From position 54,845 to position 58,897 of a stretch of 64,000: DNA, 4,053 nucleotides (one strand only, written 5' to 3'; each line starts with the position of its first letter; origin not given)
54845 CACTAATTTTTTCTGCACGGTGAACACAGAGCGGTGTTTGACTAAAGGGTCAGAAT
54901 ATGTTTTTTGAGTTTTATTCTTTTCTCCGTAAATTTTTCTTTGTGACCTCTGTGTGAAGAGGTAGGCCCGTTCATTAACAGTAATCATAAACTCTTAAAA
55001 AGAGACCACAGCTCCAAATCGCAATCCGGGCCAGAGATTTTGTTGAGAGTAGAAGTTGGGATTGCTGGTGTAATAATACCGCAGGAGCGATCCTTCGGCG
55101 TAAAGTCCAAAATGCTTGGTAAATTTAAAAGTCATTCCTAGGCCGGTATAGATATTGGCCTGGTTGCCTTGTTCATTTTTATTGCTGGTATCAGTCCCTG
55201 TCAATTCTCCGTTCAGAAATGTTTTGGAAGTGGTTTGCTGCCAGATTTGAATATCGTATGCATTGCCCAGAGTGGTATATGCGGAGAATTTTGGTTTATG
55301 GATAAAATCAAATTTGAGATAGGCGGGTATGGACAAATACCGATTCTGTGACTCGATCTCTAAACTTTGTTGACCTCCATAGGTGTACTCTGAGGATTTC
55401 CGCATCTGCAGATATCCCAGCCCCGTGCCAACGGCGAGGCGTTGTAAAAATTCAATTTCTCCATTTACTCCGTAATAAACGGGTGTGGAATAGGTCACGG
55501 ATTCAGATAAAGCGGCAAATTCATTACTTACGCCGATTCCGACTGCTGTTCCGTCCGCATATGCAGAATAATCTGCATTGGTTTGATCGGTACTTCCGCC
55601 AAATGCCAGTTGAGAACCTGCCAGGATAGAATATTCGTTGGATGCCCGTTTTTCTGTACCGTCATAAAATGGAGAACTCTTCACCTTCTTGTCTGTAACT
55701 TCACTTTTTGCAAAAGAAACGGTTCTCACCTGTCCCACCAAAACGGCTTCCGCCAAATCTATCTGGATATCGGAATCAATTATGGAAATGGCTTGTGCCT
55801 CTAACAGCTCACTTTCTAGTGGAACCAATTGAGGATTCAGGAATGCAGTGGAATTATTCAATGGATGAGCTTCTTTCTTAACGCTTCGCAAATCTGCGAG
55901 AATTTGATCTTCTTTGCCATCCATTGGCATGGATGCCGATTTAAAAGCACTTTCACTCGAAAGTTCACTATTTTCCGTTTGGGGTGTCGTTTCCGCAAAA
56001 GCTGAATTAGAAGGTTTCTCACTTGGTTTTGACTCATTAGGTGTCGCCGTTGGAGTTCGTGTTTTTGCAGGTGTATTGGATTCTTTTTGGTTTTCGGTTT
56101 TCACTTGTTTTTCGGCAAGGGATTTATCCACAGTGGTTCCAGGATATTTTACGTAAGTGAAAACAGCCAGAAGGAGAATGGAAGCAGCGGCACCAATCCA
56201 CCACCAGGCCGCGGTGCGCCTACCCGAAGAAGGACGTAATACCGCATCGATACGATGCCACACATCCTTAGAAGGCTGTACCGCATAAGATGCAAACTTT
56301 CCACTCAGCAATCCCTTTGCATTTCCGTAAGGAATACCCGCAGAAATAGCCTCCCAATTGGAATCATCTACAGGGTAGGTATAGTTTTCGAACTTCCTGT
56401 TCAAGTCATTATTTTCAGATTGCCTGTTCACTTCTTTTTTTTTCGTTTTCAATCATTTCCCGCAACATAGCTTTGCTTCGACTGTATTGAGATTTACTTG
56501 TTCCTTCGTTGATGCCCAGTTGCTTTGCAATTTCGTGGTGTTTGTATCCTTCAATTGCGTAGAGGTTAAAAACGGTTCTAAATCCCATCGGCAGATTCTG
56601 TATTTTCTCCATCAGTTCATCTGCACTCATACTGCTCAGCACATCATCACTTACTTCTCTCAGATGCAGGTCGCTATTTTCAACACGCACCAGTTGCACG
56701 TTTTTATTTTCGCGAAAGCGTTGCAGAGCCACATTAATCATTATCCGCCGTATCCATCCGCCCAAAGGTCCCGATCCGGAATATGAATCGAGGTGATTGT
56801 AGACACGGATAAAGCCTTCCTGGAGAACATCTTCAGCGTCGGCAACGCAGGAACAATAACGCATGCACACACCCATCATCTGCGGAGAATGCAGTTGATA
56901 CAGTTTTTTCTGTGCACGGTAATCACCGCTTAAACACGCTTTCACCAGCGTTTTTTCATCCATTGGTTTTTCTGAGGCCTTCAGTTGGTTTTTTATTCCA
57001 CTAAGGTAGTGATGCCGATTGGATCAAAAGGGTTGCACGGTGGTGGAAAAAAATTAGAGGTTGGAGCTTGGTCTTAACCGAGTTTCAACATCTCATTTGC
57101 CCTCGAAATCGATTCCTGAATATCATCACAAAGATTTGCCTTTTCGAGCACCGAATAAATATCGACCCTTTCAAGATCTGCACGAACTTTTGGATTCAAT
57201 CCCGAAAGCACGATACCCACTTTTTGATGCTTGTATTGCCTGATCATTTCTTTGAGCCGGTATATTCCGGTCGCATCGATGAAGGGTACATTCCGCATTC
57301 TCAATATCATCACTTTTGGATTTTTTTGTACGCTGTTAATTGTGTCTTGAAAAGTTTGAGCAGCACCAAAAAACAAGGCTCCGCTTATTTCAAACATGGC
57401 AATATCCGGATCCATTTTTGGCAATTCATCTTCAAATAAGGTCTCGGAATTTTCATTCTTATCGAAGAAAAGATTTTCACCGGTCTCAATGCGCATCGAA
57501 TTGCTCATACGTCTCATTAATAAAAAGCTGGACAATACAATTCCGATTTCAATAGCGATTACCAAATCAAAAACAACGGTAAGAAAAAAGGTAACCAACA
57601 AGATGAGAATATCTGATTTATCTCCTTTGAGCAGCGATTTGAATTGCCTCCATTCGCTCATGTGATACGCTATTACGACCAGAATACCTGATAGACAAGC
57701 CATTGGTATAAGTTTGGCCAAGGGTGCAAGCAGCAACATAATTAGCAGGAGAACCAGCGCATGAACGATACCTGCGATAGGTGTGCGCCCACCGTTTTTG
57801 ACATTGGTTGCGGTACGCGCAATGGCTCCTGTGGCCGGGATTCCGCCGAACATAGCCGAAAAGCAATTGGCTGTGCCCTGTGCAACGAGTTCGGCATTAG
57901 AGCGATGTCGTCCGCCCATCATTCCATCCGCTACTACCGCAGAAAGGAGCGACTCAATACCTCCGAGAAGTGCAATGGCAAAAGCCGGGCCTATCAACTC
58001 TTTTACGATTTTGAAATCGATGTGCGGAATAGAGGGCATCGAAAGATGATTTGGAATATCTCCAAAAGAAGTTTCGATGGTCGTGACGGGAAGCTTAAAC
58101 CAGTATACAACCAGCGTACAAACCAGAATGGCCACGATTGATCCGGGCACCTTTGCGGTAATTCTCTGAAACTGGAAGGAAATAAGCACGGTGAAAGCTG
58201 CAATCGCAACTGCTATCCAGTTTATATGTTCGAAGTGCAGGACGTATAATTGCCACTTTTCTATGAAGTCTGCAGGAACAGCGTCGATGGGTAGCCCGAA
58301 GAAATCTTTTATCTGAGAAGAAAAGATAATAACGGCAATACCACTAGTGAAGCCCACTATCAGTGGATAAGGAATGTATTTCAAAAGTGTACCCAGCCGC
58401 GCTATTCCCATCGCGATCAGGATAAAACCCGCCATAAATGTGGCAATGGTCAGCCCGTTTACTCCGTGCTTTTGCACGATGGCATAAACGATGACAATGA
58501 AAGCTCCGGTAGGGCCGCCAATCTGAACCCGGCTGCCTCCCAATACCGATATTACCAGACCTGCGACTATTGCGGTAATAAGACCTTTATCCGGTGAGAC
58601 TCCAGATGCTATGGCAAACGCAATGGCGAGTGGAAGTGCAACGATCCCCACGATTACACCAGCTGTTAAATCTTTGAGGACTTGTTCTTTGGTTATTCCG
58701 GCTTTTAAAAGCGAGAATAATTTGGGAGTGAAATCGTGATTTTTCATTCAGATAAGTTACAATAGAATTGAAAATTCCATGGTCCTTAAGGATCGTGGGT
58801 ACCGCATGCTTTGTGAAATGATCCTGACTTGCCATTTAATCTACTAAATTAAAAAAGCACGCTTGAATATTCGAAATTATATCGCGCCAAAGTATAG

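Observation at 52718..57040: ECF sigma module with a visible two-gene regulon: identical promoter motif before the sigma gene and the LVIVD lipoprotein operon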

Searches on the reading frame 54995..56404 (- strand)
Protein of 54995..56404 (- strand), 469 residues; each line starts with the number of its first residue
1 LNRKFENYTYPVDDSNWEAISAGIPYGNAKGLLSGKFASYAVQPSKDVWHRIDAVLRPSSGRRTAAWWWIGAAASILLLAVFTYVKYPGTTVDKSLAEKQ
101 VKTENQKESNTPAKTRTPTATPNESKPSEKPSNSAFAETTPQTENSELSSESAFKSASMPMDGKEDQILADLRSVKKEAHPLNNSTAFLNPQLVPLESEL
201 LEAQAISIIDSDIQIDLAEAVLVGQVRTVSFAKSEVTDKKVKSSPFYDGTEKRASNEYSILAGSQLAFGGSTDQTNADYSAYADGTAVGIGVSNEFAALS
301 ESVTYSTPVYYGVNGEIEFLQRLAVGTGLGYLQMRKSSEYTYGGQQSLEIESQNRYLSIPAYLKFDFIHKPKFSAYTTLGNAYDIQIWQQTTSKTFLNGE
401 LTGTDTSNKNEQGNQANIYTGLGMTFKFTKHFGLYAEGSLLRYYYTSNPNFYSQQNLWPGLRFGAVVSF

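Call 6: search_protein_families(library=pfam, proteins=[window:54995-56404:-], max_evalue=0.01)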
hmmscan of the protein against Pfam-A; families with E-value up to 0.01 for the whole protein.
window:54995-56404:- (469 aa): 0 families

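Call 7: search_protein_families(library=ncbifam, proteins=[window:54995-56404:-], max_evalue=0.01)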
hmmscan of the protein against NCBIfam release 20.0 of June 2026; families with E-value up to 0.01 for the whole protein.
window:54995-56404:- (469 aa): 2 families
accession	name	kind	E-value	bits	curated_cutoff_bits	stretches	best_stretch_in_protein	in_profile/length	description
NF049866.1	outer_TDE1717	subfamily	4.2e-06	26.8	135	1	294-439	37-170/210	TDE1717 family outer membrane beta-barrel protein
NF038067.1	OMP_CarO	equivalog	0.0028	17.1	300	0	392-453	139-202/249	ornithine uptake porin CarO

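Call 41: find_homologous_proteins(query=window:54995-56404:-, max_evalue=0.00001)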
Query window:54995-56404:- (469 aa): 21 proteins with E <= 0.00001 among 8000 candidates.
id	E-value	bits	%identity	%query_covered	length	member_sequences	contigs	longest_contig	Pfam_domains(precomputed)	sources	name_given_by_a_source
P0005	0.0e+0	1043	100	100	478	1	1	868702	-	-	-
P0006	5.4e-190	650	64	100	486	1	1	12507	PF13568.13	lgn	-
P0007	1.6e-158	546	56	100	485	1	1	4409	PF13568.13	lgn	-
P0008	1.5e-120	421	45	100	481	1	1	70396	PF13568.13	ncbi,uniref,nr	ncbi:PorT family protein [Cryomorpha ignava]|uniref:PorT family protein n=1 Tax=Cryomorpha ignava Ta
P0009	6.2e-115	403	44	100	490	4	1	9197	-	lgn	-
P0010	1.7e-112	395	42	100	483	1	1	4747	PF13568.13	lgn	-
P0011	1.4e-109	385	42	100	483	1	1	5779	PF13568.13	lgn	-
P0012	4.1e-107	377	42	100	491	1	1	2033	PF13505.13,PF13568.13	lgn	-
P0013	8.5e-107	376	42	100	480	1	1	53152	PF13568.13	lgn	-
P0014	5.4e-104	367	41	100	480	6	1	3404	PF13505.13,PF13568.13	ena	-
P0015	6.7e-104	366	41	100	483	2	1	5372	PF13568.13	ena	-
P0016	2.0e-101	358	44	100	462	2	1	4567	PF13505.13,PF13568.13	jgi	-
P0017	3.4e-101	357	40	100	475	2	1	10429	PF11271.14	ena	-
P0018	3.3e-100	354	41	100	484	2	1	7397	PF13568.13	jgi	-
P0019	5.5e-96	340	41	100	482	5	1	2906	PF13568.13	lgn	-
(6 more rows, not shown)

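Call 59: predict_structure(alignment_id=A1)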
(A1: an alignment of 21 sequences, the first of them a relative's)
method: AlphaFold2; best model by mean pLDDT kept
length: 478 residues; sequences in the alignment: 21
mean_pLDDT: 51.1   pTM: 0.37
mean pLDDT of the five models: 51.1, 49.8, 48.8, 47.2, 39.0
residues with pLDDT >= 90: 3; 70-90: 142; 50-70: 45; < 50: 288
segments of 3 or more residues with pLDDT < 50: 1-19, 32-53, 65-80, 91-267, 269-307, 455-463
pLDDT, mean of each block of 10 residues (from residue 1): 36 43 50 44 42 53 50 43 52 38 30 28 28 30 30 28 27 29 30 31 33 31 28 27 34 41 42 35 31 26 44 74 81 85 82 77 86 87 88 85 82 76 76 86 85 53 62 82
secondary structure, 60 per line:
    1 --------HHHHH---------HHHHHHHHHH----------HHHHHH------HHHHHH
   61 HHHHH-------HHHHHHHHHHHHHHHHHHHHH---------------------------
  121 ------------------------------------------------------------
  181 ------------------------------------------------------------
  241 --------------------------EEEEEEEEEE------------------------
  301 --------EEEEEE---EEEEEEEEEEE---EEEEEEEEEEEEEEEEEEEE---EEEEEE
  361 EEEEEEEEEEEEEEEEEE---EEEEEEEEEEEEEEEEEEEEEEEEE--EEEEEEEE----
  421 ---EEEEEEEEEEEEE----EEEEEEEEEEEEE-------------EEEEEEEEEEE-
elements in order: H9-13 H23-32 H43-48 H55-65 H73-93 E267-276 E309-314 E318-328 E332-351 E355-378 E382-406 E409-416 E424-436 E441-453 E467-477

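Call 72: fold_search(model_id=the predicted structure, library=pdb)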
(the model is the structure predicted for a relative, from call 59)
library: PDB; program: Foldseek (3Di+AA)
matches with E <= 10: 1041; with E <= 0.001: 65
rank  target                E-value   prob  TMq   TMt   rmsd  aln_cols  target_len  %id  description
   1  9nh2_A                2.3e-07  1.00  0.28  0.53   7.4       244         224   11  In situ cryo-EM structure of porin III of the Legionella Dot/Icm T4SS machine (released 2025-09-17)
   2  9a2m_MODEL_1_A        7.2e-07  1.00  0.25  0.32   9.8       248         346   12  Model of E. coli OmpA by in-cell photo-crosslinking MS and deep learning (released 2023-02-24)
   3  9fzc_A                9.6e-07  1.00  0.23  0.55   8.6       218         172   13  Structure of OmpA-short in complex with nanobody Nb01 (released 2024-07-17)
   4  9fzd_A                1.1e-06  1.00  0.25  0.55   8.6       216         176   13  Structure of OmpA-long in complex with nanobody Nb39 (released 2024-07-17)
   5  1bxw                  2.0e-06  1.00  0.22  0.54   9.3       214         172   14  OUTER MEMBRANE PROTEIN A (OMPA) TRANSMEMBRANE DOMAIN (released 1998-10-14)
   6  7pge                  4.8e-06  1.00  0.15  0.30  19.4       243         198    9  copper transporter PcoB (released 2022-07-06)
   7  4rlc                  1.3e-05  1.00  0.22  0.69   7.0       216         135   14  Crystal structure of the N-terminal beta-barrel domain of Pseudomonas aeruginosa OprF (released 2015-04-22)
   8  3kvn_X                1.4e-05  0.99  0.17  0.14  17.0       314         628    8  Crystal structure of the full-length autotransporter EstA from Pseudomonas aeruginosa (released 2010-01-26)
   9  3qra                  1.9e-05  1.00  0.22  0.56   7.4       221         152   14  The crystal structure of Ail, the attachment invasion locus protein of Yersinia pestis (released 2011-11-23)
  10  2x55                  2.9e-05  1.00  0.24  0.37   8.9       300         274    8  Yersinia Pestis Plasminogen Activator Pla (Native) (released 2010-07-28)
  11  2x56                  3.2e-05  1.00  0.23  0.37  12.2       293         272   10  Yersinia Pestis Plasminogen Activator Pla (Native) (released 2010-07-28)
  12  3kvn_A                4.3e-05  0.98  0.17  0.14  17.0       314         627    8  Crystal structure of the full-length autotransporter EstA from Pseudomonas aeruginosa (released 2010-01-26)
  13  9nh1_A                4.8e-05  1.00  0.23  0.37  11.3       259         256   11  In situ cryo-EM structure of porin I of the Legionella Dot/Icm T4SS machine (released 2025-09-17)
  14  3qrc_A                5.4e-05  1.00  0.23  0.60   9.7       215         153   13  The crystal structure of Ail, the attachment invasion locus protein of Yersinia pestis, in complex with the heparin an (released 2011-11-23)
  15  2vdf                  5.7e-05  1.00  0.19  0.34  17.1       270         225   10  Structure of the OpcA adhesion from Neisseria meningitidis determined by crystallization from the cubic mesophase (released 2007-10-23)
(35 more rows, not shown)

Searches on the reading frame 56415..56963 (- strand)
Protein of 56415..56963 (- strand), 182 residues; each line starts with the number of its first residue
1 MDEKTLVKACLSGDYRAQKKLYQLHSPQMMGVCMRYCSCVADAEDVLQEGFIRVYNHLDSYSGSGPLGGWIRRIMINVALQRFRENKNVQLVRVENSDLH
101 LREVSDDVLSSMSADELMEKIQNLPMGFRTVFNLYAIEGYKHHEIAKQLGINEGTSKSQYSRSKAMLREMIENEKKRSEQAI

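Call 6: search_protein_families(library=pfam, proteins=[window:56415-56963:-], max_evalue=0.01)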
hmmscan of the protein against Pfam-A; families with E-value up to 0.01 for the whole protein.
window:56415-56963:- (182 aa): 5 families
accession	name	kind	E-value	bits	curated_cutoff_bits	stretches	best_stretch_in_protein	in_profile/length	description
PF04542.20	Sigma70_r2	-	9.9e-17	61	24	1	21-87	1-69/71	Sigma-70 region 2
PF08281.18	Sigma70_r4_2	-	4.2e-11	42.8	25.7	1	115-167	2-54/54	Sigma-70, region 4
PF07638.17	Sigma70_ECF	-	9.1e-05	22.9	21.1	1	72-171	84-179/185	ECF sigma factor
PF04545.22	Sigma70_r4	-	0.00082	19.3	24.1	1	122-165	3-46/50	Sigma-70, region 4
PF07508.19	Recombinase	-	0.0084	16.8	21.1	0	129-174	8-52/102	Recombinase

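Call 7: search_protein_families(library=ncbifam, proteins=[window:56415-56963:-], max_evalue=0.01)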
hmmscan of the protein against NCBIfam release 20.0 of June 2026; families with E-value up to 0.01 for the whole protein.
window:56415-56963:- (182 aa): 87 families (the best 25 are shown)
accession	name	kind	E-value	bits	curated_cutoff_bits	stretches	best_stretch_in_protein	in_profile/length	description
NF008888.0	PRK11922.1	equivalog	7.8e-29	100.9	204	1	2-174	16-199/231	RNA polymerase sigma factor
TIGR02937.1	sigma70-ECF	superfamily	3.6e-25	88.5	42.9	1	17-170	2-164/165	sigma-70 family RNA polymerase sigma factor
NF007225.0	PRK09643.1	equivalog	3e-24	85.8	190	1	4-179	15-190/204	RNA polymerase sigma factor SigM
NF007216.0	PRK09638.1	equivalog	6.7e-23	81.4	194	1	1-173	3-177/180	RNA polymerase sigma factor SigY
NF007229.0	PRK09647.1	equivalog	2.5e-21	76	265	1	21-180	49-211/220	RNA polymerase sigma factor SigE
NF009189.0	PRK12537.1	equivalog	8.5e-21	74.3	261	1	4-171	11-181/182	RNA polymerase sigma factor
NF009171.0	PRK12518.1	equivalog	8.7e-21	74.6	208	1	3-173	14-186/191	RNA polymerase sigma factor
NF007223.0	PRK09641.1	equivalog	8.8e-21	74.6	209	1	4-173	6-186/187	RNA polymerase sigma factor SigW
TIGR02985.1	Sig70_bacteroi1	subfamily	1.4e-20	74.2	126.4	1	19-170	4-161/162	RNA polymerase sigma-70 factor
NF058625.1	sigma_PG0214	equivalog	1.7e-20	73.4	130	1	27-177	15-167/170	GFO_1088 family ECF-type sigma factor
NF004113.0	PRK05602.1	equivalog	2e-20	73.3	208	1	4-179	33-209/211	RNA polymerase sigma factor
TIGR02983.1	SigE-fam_strep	subfamily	2.9e-20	72.8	141.55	1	19-173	9-160/162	SigE family RNA polymerase sigma factor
TIGR02948.1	SigW_bacill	equivalog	5.4e-20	72.2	243.1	1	4-171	6-184/187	RNA polymerase sigma factor SigW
NF006930.0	PRK09415.1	subfamily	6.2e-20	71.8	198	1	25-174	25-178/179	RNA polymerase factor sigma C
NF009195.0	PRK12543.1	subfamily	4.9e-19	68.5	197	1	3-179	7-186/192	RNA polymerase sigma factor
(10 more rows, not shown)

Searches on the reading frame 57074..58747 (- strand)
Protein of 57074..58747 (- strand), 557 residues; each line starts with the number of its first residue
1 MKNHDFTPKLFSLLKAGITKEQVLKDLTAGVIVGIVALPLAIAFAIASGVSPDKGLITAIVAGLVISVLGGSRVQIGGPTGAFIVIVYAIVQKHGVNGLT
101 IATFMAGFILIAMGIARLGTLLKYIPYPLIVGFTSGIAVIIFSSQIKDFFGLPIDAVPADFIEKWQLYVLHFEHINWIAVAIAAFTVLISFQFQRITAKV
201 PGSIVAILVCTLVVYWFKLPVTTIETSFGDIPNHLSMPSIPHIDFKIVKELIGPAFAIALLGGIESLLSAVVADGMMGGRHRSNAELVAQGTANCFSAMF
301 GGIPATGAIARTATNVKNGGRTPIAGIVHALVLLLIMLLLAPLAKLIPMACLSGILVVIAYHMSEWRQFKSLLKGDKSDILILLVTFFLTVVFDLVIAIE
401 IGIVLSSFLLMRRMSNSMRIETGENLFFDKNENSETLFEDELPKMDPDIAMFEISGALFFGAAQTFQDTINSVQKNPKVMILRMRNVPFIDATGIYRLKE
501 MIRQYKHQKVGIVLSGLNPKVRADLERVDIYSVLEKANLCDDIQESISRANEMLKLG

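Call 6: search_protein_families(library=pfam, proteins=[window:57074-58747:-], max_evalue=0.01)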
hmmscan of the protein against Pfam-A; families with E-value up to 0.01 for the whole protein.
window:57074-58747:- (557 aa): 3 families
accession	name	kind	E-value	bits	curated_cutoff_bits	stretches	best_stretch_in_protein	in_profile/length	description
PF00916.26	Sulfate_transp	-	1.6e-89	300.8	23.2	1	25-386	3-380/380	Sulfate permease family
PF01740.26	STAS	-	1.8e-16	60.3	22.6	1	446-543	7-103/106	STAS domain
PF16983.11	MFS_MOT1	-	0.00011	23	30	1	267-362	14-110/111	Molybdate transporter of MFS superfamily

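Call 7: search_protein_families(library=ncbifam, proteins=[window:57074-58747:-], max_evalue=0.01)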
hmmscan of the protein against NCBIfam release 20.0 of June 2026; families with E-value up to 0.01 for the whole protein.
window:57074-58747:- (557 aa): 4 families
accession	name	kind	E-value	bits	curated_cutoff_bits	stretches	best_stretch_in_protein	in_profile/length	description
NF008660.1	PRK11660.1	equivalog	1.3e-149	499.2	614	1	13-552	19-567/572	C4-dicarboxylic acid transporter DauA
TIGR00815.1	sulP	subfamily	1.9e-114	383.2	380.45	1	22-537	13-556/565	sulfate permease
NF050096.1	BicarbTportBicA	equivalog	2.4e-78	264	880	1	21-551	10-544/547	bicarbonate transporter BicA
TIGR00377.1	ant_ant_sig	superfamily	3.8e-05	23.5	53.45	1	450-523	14-89/108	anti-sigma factor antagonist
